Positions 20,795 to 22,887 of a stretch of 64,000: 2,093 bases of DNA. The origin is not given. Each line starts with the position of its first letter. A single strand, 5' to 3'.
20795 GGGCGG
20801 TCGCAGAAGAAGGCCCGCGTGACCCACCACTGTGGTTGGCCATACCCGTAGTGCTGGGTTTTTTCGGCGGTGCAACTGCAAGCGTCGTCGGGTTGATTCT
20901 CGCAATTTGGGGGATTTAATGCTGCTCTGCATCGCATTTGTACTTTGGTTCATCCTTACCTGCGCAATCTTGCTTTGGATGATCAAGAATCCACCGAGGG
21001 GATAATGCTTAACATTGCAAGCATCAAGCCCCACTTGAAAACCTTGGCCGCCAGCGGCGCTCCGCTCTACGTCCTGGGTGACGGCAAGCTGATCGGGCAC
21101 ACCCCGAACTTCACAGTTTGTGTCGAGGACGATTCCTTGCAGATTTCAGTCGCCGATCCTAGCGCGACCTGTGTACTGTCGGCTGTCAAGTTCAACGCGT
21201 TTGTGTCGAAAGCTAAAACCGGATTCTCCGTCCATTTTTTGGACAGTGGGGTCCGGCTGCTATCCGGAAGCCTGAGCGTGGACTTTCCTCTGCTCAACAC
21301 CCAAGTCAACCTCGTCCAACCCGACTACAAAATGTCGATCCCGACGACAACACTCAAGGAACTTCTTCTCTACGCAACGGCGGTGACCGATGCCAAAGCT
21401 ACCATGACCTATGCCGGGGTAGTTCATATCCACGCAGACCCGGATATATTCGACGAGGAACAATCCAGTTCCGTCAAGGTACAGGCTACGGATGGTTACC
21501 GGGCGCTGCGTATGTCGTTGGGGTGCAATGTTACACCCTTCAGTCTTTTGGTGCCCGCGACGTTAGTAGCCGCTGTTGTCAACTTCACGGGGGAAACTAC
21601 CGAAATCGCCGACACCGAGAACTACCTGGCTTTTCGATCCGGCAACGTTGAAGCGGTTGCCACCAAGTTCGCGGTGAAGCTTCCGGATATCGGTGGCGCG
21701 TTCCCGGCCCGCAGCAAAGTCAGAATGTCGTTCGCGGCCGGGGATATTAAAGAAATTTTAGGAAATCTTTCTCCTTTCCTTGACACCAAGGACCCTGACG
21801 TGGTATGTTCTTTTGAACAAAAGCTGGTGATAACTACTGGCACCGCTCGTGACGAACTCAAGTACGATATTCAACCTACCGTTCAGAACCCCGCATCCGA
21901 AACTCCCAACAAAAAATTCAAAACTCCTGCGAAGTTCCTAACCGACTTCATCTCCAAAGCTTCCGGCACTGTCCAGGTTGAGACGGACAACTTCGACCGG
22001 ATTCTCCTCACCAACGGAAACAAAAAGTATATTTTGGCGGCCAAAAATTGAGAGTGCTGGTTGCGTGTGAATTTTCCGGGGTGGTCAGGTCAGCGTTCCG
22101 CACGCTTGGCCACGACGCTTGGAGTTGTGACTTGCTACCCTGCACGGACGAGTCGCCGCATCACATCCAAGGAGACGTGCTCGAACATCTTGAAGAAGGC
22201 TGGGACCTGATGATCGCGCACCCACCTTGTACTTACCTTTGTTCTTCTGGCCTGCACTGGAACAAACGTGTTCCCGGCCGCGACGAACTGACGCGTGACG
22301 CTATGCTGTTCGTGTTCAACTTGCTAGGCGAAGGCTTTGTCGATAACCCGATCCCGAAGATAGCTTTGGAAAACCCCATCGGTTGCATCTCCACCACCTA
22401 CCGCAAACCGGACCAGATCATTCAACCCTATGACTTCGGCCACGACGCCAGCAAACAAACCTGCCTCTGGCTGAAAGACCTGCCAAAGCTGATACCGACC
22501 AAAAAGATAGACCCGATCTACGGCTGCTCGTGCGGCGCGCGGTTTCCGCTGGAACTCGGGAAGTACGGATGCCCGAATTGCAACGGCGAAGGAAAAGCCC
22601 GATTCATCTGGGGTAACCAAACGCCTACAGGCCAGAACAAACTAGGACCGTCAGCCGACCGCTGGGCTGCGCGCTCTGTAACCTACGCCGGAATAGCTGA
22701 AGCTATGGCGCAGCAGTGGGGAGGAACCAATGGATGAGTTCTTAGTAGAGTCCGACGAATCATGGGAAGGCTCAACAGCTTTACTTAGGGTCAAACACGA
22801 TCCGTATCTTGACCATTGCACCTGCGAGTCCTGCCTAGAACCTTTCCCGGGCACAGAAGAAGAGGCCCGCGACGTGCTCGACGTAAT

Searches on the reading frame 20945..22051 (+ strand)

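Call 99: search_protein_families(library=phrogs, proteins=[window:20945-22051:+], max_evalue=0.001)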
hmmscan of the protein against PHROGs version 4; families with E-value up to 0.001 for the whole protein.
window:20945-22051:+ (368 aa): 1 family
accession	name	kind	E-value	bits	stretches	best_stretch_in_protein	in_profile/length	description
phrog_947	-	DNA, RNA and nucleotide metabolism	2.3e-22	80.4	1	69-345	61-339/368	DNA polymerase processivity factor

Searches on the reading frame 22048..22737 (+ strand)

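Call 99: search_protein_families(library=phrogs, proteins=[window:22048-22737:+], max_evalue=0.001)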
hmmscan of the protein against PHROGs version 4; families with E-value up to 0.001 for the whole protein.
window:22048-22737:+ (229 aa): 2 families
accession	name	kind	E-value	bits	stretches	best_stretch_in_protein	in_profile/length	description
phrog_757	-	other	3.8e-59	200.8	1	1-227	15-221/247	DNA methyltransferase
phrog_27471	-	unknown function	3.8e-31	108.1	1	99-225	2-93/93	-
